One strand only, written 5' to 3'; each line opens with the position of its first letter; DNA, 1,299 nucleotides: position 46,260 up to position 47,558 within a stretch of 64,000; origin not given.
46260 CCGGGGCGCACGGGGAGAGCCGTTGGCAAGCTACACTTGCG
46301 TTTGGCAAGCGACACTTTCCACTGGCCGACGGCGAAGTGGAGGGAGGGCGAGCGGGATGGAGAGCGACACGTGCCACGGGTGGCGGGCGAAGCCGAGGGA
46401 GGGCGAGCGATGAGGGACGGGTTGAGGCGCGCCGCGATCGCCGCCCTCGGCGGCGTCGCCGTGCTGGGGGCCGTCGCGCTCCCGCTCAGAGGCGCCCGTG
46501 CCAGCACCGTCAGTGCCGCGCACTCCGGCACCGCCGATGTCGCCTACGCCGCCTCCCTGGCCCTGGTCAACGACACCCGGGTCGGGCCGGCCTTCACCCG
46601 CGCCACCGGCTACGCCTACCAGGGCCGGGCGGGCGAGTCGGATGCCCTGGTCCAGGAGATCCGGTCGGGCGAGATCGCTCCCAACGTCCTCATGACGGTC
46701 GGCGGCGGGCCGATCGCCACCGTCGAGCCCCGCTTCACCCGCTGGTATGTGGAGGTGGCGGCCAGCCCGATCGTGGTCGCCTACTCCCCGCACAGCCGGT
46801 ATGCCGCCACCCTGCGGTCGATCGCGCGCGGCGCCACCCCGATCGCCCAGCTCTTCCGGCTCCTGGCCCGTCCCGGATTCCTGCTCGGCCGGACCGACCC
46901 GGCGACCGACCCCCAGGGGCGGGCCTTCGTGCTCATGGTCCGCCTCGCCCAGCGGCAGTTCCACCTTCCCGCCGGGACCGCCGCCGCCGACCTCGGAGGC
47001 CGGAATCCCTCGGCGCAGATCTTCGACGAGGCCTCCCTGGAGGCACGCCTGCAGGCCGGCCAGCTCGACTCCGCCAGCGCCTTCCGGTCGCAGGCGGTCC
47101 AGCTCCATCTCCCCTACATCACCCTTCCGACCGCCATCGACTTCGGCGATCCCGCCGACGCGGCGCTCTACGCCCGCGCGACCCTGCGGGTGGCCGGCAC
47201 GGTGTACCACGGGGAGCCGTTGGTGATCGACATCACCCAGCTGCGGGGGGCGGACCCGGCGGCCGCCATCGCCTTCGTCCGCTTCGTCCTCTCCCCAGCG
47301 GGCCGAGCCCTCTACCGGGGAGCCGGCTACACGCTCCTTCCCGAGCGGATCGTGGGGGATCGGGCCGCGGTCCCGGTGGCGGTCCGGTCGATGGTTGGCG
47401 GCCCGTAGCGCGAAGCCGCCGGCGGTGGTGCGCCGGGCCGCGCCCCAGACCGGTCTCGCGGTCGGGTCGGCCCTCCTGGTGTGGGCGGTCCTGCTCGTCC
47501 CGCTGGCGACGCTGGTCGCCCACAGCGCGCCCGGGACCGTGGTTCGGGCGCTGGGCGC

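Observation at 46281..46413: Unusual leader of the ABC importer: tandem 17-bp repeats, a duplicated 15-nt purine-rich element and a coupled 18-codon Cys/His uORF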

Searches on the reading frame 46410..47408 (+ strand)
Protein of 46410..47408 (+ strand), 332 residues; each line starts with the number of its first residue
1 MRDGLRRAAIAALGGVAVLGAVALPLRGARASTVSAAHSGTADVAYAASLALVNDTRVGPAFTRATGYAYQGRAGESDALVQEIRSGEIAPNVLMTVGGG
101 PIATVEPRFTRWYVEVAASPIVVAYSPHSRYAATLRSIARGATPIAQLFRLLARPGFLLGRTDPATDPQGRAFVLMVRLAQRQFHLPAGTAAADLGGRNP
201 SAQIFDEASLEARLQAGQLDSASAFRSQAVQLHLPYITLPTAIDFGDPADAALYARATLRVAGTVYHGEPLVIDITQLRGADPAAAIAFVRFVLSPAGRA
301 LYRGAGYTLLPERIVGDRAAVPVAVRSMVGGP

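Call 4: search_protein_families(library=pfam, proteins=[window:46410-47408:+])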
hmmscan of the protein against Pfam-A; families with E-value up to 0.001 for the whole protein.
window:46410-47408:+ (332 aa): 1 family
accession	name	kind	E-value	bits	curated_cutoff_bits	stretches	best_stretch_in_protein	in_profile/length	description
PF13531.11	SBP_bac_11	-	2e-21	77.2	25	1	44-307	3-226/227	Bacterial extracellular solute-binding protein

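Call 8: search_protein_families(library=ncbifam, proteins=[window:46410-47408:+], max_evalue=0.01)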
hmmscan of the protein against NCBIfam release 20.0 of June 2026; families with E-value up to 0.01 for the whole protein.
window:46410-47408:+ (332 aa): 2 families
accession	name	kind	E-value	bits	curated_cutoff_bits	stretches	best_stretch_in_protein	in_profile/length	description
NF003196.0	PRK04168.1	equivalog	1.5e-23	83.3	355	2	207-328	211-333/338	tungstate ABC transporter substrate-binding protein WtpA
TIGR03730.1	tungstate_WtpA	equivalog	7.4e-20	71.2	242.75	2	207-293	184-275/275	tungstate ABC transporter substrate-binding protein WtpA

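Call 9: find_homologous_proteins(query=window:46410-47408:+)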
Query window:46410-47408:+ (332 aa): 698 proteins with E <= 0.001 among 8000 candidates; the best 120 are listed.
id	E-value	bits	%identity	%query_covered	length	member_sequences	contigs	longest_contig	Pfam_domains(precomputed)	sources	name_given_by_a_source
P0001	3.9e-203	692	100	100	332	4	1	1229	PF13531.12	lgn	-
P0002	3.3e-148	511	84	85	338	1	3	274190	PF13531.12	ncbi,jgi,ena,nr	ncbi:MAG TPA: extracellular solute-binding protein [Verrucomicrobiae bacterium]|nr:extracellular sol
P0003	1.6e-139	483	80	88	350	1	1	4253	PF13531.12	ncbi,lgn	-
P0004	7.6e-107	375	65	89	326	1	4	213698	PF13531.12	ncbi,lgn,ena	-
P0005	3.3e-103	363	58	87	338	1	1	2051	PF13531.12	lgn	-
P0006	8.8e-103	362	62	88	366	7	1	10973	PF13531.12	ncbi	-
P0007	1.1e-102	362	60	92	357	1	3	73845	PF13531.12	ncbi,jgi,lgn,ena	-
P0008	1.5e-102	361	58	89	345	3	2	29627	PF13531.12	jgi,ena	jgi:molybdate/tungstate transport system substrate-binding protein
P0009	1.6e-102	361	59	97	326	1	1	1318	PF13531.12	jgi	-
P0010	4.8e-102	360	60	88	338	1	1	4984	PF13531.12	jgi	jgi:molybdate/tungstate transport system substrate-binding protein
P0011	6.5e-101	356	57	95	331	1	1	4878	PF13531.12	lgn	-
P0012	9.6e-101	355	59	93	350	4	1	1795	PF13531.12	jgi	-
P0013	3.9e-100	353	57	91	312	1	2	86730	PF13531.12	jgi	jgi:molybdate/tungstate transport system substrate-binding protein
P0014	3.9e-100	353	55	99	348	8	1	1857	PF13531.12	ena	-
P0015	4.7e-100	353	60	88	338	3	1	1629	PF13531.12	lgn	-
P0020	5.1e-99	350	62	85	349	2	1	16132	PF13531.12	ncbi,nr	ncbi:MAG TPA: extracellular solute-binding protein [Acidimicrobiales bacterium]|nr:extracellular sol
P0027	1.5e-98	348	57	91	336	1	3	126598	PF13531.12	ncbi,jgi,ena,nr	ncbi:MAG TPA: extracellular solute-binding protein [Candidatus Nitrosotalea sp.]|nr:extracellular so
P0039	1.2e-97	345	59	87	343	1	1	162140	PF13531.12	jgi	jgi:molybdate/tungstate transport system substrate-binding protein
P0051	8.6e-97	342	54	95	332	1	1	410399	PF13531.12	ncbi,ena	-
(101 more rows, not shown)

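Call 10: find_encoding_contigs(protein=P0002, flank=5000, max_places=3)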
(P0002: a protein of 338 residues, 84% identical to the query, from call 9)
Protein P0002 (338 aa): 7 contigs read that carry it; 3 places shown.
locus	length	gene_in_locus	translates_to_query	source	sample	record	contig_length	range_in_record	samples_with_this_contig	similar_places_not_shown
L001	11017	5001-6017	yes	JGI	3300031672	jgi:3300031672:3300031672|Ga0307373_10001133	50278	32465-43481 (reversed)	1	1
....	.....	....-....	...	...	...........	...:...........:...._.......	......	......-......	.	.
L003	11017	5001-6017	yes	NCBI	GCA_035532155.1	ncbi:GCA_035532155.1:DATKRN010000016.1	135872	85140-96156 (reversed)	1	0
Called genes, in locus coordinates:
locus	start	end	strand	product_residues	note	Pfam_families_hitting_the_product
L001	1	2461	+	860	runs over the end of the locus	PF11897:DUF3417, PF00343:Phosphorylase, PF28476:GlgP_C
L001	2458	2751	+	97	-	PF13561:adh_short_C2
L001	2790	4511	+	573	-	PF21850:DUF6909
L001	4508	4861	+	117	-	PF01329:Pterin_4a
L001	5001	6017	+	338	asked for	PF13531:SBP_bac_11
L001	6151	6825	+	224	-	PF00528:BPD_transp_1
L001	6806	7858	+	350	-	PF00005:ABC_tran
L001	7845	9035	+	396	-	PF12844:HTH_19 (weak), PF13560:HTH_31, PF01381:HTH_3, PF12727:PBP_like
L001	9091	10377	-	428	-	PF00089:Trypsin, PF13365:Trypsin_2, PF00595:PDZ, PF13180:PDZ_2, PF17820:PDZ_6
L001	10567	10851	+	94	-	-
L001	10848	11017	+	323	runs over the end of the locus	PF02424:ApbE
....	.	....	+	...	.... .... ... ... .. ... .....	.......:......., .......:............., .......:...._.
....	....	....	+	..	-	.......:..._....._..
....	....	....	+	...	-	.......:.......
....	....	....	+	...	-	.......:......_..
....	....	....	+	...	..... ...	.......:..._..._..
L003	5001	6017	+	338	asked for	PF13531:SBP_bac_11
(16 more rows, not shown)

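Call 11: find_encoding_contigs(protein=P0003, flank=5000, max_places=3)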
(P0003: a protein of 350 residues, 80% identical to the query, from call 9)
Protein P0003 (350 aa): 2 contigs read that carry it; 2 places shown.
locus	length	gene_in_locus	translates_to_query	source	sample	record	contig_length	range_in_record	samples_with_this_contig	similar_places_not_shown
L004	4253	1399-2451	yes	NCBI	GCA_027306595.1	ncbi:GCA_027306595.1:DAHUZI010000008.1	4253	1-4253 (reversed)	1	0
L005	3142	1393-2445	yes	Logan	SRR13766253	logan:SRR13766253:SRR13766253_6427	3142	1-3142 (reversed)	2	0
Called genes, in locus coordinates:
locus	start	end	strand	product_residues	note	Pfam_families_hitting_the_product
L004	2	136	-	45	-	?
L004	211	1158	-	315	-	-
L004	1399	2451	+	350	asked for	PF13531:SBP_bac_11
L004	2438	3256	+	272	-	PF00528:BPD_transp_1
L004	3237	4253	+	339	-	?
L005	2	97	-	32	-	?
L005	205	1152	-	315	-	-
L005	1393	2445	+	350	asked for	PF13531:SBP_bac_11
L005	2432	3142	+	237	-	?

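Call 12: find_encoding_contigs(protein=P0004, flank=5000, max_places=3)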
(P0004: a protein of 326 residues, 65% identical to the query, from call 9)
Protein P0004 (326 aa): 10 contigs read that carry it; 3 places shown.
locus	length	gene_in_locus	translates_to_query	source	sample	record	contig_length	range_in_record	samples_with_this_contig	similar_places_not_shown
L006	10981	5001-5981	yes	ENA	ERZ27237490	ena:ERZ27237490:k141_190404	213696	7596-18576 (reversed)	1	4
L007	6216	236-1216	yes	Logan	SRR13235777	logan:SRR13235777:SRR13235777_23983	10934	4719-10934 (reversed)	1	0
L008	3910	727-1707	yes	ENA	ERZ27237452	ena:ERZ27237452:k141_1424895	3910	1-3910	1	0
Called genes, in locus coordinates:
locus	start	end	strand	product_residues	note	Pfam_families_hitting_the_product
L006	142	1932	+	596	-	PF00496:SBP_bac_5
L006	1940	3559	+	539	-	PF01425:Amidase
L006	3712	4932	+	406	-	PF00108:Thiolase_N, PF02803:Thiolase_C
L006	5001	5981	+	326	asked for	PF13531:SBP_bac_11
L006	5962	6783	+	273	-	PF00528:BPD_transp_1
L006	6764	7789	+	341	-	PF00005:ABC_tran, PF13304:AAA_21 (weak)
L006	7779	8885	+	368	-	PF13560:HTH_31, PF01381:HTH_3, PF12727:PBP_like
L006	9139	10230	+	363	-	PF00356:LacI, PF00532:Peripla_BP_1, PF13407:Peripla_BP_4, PF13377:Peripla_BP_3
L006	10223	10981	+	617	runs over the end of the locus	PF25833:Fn3_SaeA_3rd (weak), PF01229:Glyco_hydro_39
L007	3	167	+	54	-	?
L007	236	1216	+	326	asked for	PF13531:SBP_bac_11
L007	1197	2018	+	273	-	PF00528:BPD_transp_1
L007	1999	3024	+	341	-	PF00005:ABC_tran, PF13304:AAA_21 (weak)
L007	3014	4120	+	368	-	PF13560:HTH_31, PF01381:HTH_3, PF12727:PBP_like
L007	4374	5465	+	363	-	PF00356:LacI, PF00532:Peripla_BP_1, PF13407:Peripla_BP_4, PF13377:Peripla_BP_3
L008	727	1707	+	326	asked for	PF13531:SBP_bac_11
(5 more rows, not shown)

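Call 22: find_encoding_contigs(protein=P0001, flank=5000, max_places=6)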
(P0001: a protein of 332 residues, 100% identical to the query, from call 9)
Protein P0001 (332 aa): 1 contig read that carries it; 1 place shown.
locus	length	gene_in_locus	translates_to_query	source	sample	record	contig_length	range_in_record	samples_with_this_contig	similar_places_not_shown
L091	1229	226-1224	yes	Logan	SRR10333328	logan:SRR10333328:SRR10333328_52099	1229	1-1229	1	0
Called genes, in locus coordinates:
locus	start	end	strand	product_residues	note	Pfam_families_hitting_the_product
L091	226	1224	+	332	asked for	PF13531:SBP_bac_11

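Call 23: find_encoding_contigs(protein=P0007, flank=4500, max_places=2)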
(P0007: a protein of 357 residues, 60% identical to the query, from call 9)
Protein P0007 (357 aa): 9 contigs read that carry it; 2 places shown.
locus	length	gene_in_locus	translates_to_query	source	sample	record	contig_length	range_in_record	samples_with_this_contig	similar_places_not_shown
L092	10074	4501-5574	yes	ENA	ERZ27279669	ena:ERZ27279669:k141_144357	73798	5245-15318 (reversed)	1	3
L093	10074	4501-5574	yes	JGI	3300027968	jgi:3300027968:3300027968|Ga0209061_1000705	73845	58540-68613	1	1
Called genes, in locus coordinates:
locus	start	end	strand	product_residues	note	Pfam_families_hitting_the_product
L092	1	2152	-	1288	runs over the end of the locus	PF00664:ABC_membrane, PF00005:ABC_tran, PF02463:SMC_N (faint), PF13401:AAA_22 (faint), PF13555:AAA_29 (faint), PF00664:ABC_membrane, PF00005:ABC_tran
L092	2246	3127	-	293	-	PF06053:DUF929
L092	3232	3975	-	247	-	PF07884:VKOR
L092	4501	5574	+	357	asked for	PF13531:SBP_bac_11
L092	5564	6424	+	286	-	PF00528:BPD_transp_1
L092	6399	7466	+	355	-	PF00005:ABC_tran, PF13304:AAA_21 (faint)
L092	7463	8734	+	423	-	PF01381:HTH_3, PF12844:HTH_19, PF13443:HTH_26 (weak), PF13560:HTH_31, PF12727:PBP_like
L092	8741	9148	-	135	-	PF01243:PNPOx_N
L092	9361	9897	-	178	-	PF01161:PBP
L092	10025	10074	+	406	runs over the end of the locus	PF00480:ROK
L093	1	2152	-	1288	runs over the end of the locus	PF00664:ABC_membrane, PF00005:ABC_tran, PF02463:SMC_N (faint), PF13401:AAA_22 (faint), PF13555:AAA_29 (faint), PF00664:ABC_membrane, PF00005:ABC_tran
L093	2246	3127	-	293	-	PF06053:DUF929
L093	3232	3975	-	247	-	PF07884:VKOR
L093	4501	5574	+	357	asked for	PF13531:SBP_bac_11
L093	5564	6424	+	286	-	PF00528:BPD_transp_1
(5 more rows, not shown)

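Call 24: find_encoding_contigs(protein=P0020, flank=4500, max_places=2)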
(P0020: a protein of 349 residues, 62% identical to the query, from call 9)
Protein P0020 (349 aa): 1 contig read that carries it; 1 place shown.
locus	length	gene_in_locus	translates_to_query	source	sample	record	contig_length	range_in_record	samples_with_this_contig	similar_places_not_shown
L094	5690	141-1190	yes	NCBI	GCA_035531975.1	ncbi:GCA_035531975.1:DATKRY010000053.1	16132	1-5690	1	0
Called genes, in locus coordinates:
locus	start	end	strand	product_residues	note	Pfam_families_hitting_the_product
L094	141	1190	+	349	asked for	PF13531:SBP_bac_11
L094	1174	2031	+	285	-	PF00528:BPD_transp_1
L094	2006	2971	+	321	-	PF00005:ABC_tran, PF13304:AAA_21 (faint)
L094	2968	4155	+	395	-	PF13560:HTH_31, PF01381:HTH_3, PF12727:PBP_like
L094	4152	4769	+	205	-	PF12804:NTP_transf_3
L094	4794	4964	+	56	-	-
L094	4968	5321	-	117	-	-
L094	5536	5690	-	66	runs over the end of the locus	-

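Call 39: find_encoding_contigs(protein=P0013, flank=4500, max_places=1)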
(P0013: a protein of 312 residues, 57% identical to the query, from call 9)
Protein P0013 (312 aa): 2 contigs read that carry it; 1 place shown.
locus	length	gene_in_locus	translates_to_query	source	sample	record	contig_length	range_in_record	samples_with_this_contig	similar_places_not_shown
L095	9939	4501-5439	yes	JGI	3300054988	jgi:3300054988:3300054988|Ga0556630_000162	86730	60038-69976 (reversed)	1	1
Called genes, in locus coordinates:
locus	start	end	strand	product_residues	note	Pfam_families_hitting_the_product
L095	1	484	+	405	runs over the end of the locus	PF13458:Peripla_BP_6, PF01094:ANF_receptor, PF13433:Peripla_BP_5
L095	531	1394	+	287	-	PF02653:BPD_transp_2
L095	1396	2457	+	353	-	PF02653:BPD_transp_2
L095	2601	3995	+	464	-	PF13360:PQQ_2 (faint)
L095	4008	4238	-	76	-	-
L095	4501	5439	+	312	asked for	PF13531:SBP_bac_11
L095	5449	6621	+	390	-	PF01381:HTH_3, PF13560:HTH_31, PF12727:PBP_like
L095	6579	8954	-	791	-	PF09586:YfhO (weak)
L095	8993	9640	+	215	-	PF00730:HhH-GPD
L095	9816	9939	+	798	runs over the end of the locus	PF00989:PAS (weak), PF00990:GGDEF, PF00563:EAL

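Call 40: find_encoding_contigs(protein=P0027, flank=4500, max_places=1)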
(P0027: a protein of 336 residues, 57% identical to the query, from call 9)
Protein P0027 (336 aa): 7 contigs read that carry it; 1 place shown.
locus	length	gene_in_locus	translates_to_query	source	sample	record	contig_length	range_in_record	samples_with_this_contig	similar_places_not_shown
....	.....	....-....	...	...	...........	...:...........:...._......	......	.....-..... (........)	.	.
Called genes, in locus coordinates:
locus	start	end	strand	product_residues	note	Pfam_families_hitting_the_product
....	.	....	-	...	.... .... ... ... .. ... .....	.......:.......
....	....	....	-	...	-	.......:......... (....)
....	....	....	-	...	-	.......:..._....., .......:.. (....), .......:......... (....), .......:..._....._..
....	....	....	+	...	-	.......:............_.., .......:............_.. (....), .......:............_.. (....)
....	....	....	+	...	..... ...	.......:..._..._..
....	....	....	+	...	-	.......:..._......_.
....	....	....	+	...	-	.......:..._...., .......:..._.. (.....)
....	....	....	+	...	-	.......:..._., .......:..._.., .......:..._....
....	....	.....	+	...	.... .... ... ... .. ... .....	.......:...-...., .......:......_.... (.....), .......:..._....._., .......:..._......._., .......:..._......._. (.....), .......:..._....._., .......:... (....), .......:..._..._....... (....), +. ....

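Call 41: find_encoding_contigs(protein=P0039, flank=4500, max_places=1)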
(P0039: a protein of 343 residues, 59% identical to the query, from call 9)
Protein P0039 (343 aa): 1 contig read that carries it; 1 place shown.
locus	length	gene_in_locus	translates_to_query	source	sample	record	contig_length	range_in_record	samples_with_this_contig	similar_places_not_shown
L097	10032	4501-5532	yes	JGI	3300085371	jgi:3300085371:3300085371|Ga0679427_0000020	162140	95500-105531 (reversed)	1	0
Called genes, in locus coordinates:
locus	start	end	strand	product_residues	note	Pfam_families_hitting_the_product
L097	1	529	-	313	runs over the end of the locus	-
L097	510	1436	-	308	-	PF00005:ABC_tran, PF13304:AAA_21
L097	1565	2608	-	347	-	PF00480:ROK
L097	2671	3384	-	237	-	PF07884:VKOR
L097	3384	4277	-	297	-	PF06053:DUF929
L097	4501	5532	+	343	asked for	PF13531:SBP_bac_11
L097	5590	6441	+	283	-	PF00528:BPD_transp_1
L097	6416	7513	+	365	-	PF00005:ABC_tran, PF13304:AAA_21 (faint)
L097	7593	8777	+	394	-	PF01381:HTH_3, PF12844:HTH_19, PF13443:HTH_26 (weak), PF13560:HTH_31, PF12727:PBP_like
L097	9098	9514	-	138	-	PF01243:PNPOx_N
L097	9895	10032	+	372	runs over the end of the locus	PF11899:DUF3419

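Call 42: find_encoding_contigs(protein=P0051, flank=4500, max_places=1)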
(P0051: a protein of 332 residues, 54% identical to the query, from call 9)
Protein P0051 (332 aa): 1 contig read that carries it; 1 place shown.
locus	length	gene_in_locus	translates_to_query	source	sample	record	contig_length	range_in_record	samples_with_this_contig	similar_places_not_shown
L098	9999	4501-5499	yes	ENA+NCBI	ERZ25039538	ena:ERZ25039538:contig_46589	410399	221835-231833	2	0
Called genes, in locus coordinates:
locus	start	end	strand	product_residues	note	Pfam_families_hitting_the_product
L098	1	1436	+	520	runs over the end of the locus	PF13458:Peripla_BP_6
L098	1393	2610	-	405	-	-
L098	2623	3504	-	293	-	PF00696:AA_kinase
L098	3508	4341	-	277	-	PF00696:AA_kinase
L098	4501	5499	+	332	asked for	PF13531:SBP_bac_11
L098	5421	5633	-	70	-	-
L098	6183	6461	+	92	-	-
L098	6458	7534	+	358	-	PF00005:ABC_tran, PF13304:AAA_21 (faint)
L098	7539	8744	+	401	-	PF01381:HTH_3, PF13560:HTH_31, PF12727:PBP_like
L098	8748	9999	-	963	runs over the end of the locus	-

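Call 57: search_solved_structures(query=window:46410-47408:+, max_evalue=0.001, show_alignments=1)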
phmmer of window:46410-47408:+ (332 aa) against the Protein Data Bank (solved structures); distinct sequences matched with E-value up to 0.001: 7.
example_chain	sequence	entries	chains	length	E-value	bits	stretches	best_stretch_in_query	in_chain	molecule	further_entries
3cg3_A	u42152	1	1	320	1e-17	67.9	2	207-305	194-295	UPF0100 protein PH0151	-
3cg1_A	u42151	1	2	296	8.6e-15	58.2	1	207-302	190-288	UPF0100 protein PF0080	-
2onk_E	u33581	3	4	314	5.9e-14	55.5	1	212-314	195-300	Molybdate/tungstate binding protein | UPF0100 protein AF_0094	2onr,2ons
3cij_A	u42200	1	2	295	3.7e-13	52.9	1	212-306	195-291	UPF0100 protein AF_0094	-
3cfz_A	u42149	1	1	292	6.3e-12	48.8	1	207-295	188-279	UPF0100 protein MJ1186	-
3k6u_A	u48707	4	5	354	3.2e-11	46.5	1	207-326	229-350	Solute-binding protein MA_0280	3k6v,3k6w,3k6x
3cfx_A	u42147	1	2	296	1.5e-10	44.3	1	207-302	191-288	UPF0100 protein MA_0280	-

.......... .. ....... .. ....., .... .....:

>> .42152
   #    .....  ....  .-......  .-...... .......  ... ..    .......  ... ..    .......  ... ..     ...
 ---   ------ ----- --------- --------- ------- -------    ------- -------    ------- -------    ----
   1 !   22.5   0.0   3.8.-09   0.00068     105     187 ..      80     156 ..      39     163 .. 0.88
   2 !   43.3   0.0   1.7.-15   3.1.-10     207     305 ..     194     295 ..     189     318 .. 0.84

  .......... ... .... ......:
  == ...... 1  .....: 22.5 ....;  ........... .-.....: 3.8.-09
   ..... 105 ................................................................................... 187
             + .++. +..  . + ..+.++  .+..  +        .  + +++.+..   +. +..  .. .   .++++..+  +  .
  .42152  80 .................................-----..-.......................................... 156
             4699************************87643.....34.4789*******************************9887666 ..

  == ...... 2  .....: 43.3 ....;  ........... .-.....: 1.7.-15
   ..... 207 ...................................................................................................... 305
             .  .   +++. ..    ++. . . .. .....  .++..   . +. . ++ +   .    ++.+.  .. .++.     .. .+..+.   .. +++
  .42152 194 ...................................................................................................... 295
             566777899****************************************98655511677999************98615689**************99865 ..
